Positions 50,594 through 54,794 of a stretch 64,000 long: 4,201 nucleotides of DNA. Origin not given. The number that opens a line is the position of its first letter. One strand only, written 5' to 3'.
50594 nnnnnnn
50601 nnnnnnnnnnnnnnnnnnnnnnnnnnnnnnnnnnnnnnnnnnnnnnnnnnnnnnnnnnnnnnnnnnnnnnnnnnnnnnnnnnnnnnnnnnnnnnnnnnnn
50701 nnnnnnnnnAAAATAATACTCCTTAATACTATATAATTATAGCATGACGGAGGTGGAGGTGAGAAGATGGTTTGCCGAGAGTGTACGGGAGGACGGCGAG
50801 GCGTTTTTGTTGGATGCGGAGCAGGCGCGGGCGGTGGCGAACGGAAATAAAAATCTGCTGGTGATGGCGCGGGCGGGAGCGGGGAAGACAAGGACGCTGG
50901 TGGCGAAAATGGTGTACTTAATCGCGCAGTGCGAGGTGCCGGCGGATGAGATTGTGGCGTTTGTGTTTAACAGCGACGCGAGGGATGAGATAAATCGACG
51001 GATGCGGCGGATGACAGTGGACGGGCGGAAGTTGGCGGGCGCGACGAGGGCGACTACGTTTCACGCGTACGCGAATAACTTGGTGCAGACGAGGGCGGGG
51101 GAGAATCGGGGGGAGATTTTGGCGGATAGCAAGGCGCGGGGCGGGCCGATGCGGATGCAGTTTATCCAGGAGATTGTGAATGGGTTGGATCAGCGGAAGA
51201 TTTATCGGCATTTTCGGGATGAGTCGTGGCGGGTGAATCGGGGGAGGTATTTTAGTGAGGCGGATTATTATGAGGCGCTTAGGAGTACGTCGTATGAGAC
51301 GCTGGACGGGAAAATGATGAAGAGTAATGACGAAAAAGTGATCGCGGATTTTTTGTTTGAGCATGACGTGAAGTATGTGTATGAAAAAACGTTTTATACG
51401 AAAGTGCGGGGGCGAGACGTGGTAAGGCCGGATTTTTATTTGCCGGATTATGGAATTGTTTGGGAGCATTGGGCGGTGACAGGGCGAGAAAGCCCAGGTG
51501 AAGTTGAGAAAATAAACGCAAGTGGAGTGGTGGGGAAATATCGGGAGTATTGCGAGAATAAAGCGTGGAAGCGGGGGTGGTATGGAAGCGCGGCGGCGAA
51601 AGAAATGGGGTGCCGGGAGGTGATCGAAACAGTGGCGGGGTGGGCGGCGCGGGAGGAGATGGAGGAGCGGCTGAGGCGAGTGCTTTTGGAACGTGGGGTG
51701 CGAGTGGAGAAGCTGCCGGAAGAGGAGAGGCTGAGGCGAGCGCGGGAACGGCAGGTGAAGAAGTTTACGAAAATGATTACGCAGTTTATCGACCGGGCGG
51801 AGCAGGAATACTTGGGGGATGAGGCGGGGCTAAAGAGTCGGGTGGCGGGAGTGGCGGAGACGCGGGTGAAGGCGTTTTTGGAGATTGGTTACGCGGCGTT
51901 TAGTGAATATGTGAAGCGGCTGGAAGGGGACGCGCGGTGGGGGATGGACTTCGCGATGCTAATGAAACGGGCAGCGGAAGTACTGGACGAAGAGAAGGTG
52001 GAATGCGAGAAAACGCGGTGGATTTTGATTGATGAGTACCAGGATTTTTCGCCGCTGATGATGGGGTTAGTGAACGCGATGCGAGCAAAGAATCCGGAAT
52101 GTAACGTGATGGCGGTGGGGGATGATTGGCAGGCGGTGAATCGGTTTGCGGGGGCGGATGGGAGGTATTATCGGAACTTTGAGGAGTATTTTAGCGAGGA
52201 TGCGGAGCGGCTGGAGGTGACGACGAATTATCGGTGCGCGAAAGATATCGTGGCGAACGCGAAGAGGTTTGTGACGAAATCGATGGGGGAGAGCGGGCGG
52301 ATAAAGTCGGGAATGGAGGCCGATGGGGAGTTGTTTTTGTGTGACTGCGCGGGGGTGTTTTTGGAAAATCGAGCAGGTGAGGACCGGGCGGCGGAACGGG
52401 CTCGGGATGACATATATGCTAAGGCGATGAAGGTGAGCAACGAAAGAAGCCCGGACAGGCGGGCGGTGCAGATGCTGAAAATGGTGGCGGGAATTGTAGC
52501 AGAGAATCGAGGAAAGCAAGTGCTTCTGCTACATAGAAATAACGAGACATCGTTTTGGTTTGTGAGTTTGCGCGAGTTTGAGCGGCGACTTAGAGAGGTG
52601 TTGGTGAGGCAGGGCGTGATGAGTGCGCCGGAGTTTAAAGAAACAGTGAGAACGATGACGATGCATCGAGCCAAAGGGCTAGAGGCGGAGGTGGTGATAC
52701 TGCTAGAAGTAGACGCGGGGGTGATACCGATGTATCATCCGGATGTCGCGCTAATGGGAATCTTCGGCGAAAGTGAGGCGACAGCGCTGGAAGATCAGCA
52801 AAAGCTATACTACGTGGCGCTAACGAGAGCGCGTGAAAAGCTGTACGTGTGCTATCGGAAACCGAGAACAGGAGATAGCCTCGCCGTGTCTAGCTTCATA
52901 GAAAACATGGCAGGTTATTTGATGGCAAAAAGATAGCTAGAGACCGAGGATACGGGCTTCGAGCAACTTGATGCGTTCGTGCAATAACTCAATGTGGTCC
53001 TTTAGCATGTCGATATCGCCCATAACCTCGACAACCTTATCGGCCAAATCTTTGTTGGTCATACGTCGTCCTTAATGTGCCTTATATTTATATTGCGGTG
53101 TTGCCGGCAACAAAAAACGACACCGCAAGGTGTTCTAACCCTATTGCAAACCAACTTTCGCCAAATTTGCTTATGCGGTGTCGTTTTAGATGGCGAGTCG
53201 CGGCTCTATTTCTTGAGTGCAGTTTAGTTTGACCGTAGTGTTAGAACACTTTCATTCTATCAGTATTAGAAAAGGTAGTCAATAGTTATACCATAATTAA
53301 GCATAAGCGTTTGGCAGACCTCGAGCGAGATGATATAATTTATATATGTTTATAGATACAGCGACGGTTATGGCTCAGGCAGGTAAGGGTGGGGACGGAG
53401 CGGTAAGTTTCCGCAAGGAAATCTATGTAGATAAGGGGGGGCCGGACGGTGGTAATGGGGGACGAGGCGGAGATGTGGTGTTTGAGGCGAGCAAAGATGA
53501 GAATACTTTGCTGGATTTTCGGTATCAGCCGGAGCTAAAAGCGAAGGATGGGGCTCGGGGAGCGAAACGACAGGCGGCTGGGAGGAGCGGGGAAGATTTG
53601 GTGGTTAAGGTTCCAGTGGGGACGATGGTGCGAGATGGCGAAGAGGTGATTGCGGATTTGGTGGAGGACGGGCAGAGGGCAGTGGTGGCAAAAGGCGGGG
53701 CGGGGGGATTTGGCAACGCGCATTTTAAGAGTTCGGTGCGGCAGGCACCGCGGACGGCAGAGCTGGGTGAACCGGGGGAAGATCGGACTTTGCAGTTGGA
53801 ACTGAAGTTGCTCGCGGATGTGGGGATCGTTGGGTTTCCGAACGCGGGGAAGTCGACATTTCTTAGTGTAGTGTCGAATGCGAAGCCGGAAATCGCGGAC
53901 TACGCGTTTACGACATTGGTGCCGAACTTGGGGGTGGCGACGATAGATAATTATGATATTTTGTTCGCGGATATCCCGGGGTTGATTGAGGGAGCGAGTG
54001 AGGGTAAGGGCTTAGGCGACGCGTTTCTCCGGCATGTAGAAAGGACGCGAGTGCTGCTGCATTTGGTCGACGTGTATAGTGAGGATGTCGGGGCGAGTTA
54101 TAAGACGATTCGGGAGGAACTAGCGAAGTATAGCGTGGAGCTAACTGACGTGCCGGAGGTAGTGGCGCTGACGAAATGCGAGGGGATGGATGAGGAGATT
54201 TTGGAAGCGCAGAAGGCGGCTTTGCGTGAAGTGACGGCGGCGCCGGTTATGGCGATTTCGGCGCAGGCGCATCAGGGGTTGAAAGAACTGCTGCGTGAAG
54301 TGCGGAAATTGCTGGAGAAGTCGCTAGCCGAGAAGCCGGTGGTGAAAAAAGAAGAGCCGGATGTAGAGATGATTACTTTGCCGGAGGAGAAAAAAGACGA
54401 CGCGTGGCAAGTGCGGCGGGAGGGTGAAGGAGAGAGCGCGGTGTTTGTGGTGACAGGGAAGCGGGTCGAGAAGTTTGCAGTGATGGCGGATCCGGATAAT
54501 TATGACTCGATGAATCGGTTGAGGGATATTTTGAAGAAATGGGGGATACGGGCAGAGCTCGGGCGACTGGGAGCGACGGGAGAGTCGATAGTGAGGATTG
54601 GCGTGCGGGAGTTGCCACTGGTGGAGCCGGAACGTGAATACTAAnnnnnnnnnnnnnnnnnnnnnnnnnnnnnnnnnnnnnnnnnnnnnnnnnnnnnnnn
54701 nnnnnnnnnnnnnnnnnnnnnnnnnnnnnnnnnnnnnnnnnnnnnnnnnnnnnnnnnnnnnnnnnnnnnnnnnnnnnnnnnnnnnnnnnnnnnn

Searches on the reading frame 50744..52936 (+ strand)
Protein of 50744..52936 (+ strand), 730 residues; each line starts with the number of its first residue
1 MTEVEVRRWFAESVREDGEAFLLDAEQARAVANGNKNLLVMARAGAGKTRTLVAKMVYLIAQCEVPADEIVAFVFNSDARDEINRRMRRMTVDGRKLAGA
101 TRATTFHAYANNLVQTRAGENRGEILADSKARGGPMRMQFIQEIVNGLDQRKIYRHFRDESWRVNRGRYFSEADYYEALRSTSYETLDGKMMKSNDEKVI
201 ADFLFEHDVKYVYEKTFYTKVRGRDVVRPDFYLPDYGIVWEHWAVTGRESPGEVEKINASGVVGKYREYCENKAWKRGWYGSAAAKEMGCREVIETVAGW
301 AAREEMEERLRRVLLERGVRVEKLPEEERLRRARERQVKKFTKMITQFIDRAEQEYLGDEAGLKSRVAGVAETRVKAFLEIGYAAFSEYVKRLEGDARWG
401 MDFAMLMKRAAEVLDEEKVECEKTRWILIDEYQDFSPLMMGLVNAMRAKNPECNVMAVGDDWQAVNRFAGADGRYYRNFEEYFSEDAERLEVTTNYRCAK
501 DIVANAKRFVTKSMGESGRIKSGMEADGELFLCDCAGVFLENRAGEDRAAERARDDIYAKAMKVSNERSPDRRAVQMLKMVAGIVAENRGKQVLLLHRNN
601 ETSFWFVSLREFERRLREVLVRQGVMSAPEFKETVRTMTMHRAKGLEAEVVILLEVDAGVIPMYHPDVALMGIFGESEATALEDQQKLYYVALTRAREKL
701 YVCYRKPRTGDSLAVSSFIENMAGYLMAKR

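Call 25: search_protein_families(library=pfam, proteins=[window:50744-52936:+], max_evalue=0.01)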
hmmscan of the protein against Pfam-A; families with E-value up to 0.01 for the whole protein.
window:50744-52936:+ (730 aa): 6 families
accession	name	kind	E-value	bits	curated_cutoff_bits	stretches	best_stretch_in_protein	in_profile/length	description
PF00580.27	UvrD-helicase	-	1.5e-32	113.8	23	1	24-483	2-270/271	UvrD/REP helicase N-terminal domain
PF13361.12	UvrD_C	-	8.1e-17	62.1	25.6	1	630-705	282-348/350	UvrD-like helicase C-terminal domain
PF13245.12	AAA_19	-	8.3e-15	55.6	25.1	1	27-468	1-133/134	AAA domain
PF13538.12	UvrD_C_2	-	8.2e-08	32.4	27.4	2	682-702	31-51/52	UvrD-like helicase C-terminal domain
PF01443.25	Viral_helicase1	-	9e-06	26.1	21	0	423-509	59-138/228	Viral superfamily 1 RNA helicase core domain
PF13604.12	AAA_30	-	0.004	17.3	27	0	23-54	2-37/191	AAA domain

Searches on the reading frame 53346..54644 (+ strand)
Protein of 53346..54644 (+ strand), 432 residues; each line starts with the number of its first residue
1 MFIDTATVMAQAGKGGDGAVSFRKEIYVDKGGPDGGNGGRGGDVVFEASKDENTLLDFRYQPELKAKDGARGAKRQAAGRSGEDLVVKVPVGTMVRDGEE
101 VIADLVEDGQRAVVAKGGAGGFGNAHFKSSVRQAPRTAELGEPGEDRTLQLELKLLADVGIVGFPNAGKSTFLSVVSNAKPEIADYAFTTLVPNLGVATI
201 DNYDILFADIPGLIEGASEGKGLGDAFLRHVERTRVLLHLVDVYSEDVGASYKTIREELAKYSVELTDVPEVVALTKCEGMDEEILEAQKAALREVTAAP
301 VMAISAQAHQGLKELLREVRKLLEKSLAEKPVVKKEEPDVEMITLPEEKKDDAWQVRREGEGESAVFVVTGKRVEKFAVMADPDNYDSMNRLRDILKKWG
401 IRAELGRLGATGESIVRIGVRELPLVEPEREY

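Call 49: search_protein_families(library=pfam, proteins=[window:53346-54644:+], max_evalue=0.0001)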
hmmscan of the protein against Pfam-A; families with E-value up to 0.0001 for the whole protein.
window:53346-54644:+ (432 aa): 4 families
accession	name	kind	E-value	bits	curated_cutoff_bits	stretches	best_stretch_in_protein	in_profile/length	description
PF01018.28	GTP1_OBG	-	6.8e-58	195.1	27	1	3-155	1-155/155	GTP1/OBG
PF01926.29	MMR_HSR1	-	2e-25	89.5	21.9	1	158-277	1-113/113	50S ribosome-binding GTPase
PF09269.16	DUF1967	-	1.7e-12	47.6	27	1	356-422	3-67/70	Domain of unknown function (DUF1967)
PF02421.24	FeoB_N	-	5.3e-11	42.7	27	1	159-318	3-155/156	Ferrous iron transport protein B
